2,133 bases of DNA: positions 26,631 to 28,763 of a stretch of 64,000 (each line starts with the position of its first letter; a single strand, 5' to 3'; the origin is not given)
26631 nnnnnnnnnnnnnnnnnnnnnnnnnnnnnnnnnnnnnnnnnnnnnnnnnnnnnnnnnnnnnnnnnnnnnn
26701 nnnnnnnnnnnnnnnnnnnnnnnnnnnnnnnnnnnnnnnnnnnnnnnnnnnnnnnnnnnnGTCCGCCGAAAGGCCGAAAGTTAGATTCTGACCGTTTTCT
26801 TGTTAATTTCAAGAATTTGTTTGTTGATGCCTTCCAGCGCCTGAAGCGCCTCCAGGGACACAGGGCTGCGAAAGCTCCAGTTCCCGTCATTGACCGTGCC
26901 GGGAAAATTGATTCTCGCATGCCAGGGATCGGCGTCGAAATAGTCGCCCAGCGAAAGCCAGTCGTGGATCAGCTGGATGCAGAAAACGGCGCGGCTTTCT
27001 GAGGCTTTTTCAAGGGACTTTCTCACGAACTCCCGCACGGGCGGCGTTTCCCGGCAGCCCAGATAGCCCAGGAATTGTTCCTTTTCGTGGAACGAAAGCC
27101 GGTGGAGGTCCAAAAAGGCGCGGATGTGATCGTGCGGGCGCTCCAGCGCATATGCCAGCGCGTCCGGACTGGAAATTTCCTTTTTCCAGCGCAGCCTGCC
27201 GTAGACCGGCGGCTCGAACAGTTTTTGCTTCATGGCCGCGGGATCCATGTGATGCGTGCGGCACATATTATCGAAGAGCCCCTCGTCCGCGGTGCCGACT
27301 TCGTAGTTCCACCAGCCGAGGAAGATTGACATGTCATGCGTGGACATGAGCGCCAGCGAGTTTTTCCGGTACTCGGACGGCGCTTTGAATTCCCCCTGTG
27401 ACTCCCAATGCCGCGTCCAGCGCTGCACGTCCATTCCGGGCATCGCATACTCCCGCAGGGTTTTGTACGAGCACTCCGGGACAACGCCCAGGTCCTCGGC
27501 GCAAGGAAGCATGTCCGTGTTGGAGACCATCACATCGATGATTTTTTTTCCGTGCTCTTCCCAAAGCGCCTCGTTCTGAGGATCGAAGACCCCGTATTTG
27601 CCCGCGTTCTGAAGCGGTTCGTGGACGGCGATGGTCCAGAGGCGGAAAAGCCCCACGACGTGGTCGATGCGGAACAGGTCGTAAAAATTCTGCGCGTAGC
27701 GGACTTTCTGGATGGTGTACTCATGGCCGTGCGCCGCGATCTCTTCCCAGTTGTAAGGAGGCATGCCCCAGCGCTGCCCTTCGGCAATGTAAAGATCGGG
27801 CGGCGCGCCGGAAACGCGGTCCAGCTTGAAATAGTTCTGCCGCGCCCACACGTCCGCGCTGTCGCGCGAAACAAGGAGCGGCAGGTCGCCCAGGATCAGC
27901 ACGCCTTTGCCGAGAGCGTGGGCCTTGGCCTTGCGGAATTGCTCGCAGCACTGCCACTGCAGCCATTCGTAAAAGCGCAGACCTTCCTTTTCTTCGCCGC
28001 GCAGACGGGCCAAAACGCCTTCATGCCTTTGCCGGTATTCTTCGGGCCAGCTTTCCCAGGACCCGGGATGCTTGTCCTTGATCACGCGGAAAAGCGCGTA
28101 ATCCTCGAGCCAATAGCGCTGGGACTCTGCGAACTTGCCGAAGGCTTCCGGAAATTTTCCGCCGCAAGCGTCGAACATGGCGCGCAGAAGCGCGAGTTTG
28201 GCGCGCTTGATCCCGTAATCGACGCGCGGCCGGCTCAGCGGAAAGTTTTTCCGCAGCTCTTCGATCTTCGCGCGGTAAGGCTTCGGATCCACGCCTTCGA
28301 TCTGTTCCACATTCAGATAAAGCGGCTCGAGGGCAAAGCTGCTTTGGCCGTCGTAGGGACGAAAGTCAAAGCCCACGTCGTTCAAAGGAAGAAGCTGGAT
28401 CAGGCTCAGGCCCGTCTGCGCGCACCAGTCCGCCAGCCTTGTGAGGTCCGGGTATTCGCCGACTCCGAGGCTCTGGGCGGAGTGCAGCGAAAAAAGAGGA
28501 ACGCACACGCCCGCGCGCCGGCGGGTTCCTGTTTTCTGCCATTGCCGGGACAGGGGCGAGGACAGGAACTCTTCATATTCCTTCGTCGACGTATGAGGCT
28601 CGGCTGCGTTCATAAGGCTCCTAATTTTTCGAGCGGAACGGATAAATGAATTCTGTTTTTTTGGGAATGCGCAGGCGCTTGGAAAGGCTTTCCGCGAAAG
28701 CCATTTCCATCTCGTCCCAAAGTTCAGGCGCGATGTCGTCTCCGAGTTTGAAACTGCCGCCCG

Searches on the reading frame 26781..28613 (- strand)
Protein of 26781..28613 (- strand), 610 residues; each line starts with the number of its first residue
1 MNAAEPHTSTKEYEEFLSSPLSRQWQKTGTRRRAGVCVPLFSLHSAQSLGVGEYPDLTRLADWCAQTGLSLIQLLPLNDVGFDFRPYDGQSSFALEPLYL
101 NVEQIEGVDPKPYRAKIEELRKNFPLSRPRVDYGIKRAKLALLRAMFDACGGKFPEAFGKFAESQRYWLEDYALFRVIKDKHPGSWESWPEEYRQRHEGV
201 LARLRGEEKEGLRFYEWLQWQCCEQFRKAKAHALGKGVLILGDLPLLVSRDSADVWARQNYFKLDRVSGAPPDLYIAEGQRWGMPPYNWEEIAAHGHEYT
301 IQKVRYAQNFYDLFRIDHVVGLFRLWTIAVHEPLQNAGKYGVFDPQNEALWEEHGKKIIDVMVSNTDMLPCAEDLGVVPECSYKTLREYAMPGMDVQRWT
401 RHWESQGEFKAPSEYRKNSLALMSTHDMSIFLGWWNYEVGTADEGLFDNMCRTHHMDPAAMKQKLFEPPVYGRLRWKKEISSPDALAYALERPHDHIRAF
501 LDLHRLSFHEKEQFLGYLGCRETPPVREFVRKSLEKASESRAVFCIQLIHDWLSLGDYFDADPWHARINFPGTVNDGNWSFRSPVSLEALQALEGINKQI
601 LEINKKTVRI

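Call 17: search_protein_families(library=pfam, proteins=[window:26781-28613:-], max_evalue=0.001)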
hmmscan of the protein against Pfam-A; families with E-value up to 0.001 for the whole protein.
window:26781-28613:- (610 aa): 1 family
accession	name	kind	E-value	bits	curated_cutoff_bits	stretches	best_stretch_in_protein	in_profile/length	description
PF02446.23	Glyco_hydro_77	-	1.2e-116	390.8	25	1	38-584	1-460/465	4-alpha-glucanotransferase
